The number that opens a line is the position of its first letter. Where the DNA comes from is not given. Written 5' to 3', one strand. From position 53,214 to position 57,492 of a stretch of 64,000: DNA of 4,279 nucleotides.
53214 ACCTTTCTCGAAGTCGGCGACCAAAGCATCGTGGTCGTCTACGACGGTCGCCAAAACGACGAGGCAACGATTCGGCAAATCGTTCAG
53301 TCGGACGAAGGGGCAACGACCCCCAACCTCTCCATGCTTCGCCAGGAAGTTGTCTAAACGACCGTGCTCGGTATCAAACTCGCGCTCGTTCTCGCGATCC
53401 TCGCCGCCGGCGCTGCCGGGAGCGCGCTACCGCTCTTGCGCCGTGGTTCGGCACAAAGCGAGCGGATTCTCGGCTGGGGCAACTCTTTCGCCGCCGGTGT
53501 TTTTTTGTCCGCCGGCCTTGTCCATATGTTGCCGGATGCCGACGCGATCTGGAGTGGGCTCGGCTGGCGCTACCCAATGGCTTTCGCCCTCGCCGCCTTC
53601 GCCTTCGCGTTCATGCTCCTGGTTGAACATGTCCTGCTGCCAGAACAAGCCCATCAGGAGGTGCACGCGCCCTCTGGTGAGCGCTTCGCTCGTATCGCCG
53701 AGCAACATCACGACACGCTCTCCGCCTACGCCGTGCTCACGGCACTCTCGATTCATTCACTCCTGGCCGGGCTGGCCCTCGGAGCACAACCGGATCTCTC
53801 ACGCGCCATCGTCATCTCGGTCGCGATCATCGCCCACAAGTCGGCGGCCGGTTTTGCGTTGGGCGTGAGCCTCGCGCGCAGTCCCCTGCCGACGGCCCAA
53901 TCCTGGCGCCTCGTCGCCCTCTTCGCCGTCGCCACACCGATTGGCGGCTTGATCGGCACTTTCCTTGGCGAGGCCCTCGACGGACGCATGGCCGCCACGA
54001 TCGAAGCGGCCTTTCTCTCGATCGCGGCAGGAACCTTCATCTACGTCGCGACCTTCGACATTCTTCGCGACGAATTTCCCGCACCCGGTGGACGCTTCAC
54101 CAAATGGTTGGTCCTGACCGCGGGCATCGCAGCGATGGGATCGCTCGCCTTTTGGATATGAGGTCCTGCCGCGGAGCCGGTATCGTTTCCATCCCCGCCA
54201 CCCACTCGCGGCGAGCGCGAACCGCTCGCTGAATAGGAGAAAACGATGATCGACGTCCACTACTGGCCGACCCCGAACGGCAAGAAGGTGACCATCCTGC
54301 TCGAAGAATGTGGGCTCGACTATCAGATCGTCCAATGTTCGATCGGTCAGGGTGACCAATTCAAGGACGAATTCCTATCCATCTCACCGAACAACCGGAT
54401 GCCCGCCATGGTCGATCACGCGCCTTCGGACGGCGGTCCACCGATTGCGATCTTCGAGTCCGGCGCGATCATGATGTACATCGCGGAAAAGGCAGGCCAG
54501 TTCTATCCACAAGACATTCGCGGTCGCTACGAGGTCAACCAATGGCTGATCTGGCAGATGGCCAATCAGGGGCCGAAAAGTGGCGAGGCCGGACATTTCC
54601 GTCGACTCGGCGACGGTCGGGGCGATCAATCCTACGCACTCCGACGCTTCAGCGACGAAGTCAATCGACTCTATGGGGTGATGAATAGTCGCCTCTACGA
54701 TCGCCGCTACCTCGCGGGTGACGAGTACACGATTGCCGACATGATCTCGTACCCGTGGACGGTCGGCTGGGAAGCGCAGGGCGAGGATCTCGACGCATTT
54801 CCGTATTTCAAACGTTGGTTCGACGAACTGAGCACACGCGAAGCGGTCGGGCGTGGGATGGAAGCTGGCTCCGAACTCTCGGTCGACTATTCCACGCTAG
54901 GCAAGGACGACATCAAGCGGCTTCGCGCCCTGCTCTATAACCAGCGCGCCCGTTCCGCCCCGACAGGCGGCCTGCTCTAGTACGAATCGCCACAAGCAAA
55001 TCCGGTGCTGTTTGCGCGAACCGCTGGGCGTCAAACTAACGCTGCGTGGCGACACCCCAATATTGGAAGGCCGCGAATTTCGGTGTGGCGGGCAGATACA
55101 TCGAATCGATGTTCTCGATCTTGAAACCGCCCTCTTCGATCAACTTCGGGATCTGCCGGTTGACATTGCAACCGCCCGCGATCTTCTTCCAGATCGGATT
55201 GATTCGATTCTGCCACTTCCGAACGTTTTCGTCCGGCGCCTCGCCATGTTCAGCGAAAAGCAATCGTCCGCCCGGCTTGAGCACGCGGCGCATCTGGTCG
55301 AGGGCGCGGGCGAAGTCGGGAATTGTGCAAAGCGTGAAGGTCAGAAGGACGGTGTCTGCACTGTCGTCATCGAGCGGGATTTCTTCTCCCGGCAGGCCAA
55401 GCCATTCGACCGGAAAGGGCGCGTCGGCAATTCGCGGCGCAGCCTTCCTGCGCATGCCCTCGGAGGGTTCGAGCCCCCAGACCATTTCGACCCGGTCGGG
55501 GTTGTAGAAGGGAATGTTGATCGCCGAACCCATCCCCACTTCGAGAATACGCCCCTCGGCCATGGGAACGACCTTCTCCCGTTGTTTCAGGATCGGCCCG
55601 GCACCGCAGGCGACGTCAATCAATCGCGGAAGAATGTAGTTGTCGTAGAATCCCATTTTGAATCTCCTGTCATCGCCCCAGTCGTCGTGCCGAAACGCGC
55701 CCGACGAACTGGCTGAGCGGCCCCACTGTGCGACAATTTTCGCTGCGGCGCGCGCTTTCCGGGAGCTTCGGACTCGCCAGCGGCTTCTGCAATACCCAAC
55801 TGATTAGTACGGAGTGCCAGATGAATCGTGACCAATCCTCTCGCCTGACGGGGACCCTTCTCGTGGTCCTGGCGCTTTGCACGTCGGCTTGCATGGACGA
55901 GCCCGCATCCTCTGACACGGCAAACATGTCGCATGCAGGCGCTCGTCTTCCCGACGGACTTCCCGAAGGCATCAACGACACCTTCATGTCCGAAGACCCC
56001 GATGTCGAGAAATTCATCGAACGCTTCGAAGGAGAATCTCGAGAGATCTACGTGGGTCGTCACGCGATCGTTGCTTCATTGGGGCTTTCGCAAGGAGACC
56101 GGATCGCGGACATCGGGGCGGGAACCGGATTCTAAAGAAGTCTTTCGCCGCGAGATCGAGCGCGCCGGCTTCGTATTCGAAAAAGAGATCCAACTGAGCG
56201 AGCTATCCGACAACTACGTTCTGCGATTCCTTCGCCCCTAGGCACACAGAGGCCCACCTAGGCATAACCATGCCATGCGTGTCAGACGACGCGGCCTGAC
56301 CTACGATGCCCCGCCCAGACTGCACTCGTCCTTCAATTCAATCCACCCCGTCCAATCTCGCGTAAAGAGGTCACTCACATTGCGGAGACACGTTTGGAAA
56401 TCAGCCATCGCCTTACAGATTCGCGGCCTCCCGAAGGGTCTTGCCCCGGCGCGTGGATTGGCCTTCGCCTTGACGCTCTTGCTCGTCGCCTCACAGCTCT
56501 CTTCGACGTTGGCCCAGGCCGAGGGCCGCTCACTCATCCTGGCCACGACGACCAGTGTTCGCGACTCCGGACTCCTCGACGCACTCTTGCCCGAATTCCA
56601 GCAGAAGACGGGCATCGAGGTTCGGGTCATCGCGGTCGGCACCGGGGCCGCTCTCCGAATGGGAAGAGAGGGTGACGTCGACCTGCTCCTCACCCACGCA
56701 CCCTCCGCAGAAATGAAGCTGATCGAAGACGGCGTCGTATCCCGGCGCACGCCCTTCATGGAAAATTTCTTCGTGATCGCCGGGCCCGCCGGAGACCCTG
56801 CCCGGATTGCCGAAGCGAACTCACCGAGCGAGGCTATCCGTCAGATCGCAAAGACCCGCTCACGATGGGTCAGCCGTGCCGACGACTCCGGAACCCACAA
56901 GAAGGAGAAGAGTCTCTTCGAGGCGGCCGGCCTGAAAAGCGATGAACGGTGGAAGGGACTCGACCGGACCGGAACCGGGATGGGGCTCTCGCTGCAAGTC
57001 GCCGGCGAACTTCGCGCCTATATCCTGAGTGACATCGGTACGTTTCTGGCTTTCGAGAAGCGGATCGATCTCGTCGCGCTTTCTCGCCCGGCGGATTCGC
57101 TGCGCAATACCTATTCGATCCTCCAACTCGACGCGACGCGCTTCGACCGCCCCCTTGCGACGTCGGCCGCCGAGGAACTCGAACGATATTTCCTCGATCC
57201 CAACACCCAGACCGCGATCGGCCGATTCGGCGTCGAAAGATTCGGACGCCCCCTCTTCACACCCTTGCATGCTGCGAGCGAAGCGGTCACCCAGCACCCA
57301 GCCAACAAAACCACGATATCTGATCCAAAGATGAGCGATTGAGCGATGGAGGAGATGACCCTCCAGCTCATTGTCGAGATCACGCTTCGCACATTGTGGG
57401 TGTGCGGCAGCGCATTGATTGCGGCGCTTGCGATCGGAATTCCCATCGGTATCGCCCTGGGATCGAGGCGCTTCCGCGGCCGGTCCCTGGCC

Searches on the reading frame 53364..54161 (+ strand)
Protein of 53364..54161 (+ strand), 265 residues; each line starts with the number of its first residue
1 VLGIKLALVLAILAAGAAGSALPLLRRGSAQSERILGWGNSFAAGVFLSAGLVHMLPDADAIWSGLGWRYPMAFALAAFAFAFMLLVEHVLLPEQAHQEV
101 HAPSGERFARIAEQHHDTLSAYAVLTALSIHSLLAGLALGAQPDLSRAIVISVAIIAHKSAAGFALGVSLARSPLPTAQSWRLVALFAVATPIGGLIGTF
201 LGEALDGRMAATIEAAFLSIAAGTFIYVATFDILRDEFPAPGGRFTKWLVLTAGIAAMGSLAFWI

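Call 57: search_protein_families(library=pfam, proteins=[window:53364-54161:+], max_evalue=0.001)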
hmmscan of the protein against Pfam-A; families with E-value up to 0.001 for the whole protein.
window:53364-54161:+ (265 aa): 1 family
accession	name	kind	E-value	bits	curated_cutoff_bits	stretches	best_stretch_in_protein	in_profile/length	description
PF02535.28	Zip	-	2.3e-40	139.3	35.1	2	109-262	166-323/323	ZIP Zinc transporter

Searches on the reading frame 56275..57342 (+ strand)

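Call 57: search_protein_families(library=pfam, proteins=[window:56275-57342:+], max_evalue=0.001)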
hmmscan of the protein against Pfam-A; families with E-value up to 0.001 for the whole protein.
window:56275-57342:+ (355 aa): 3 families
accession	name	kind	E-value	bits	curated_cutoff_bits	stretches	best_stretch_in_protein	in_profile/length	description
PF12849.12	PBP_like_2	-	7.9e-27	95.1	27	1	81-274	3-217/267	PBP superfamily domain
PF13531.11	SBP_bac_11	-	2.6e-11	44.1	25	1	100-319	12-225/227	Bacterial extracellular solute-binding protein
PF03466.25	LysR_substrate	-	0.00064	19.6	28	1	84-224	5-132/209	LysR substrate binding domain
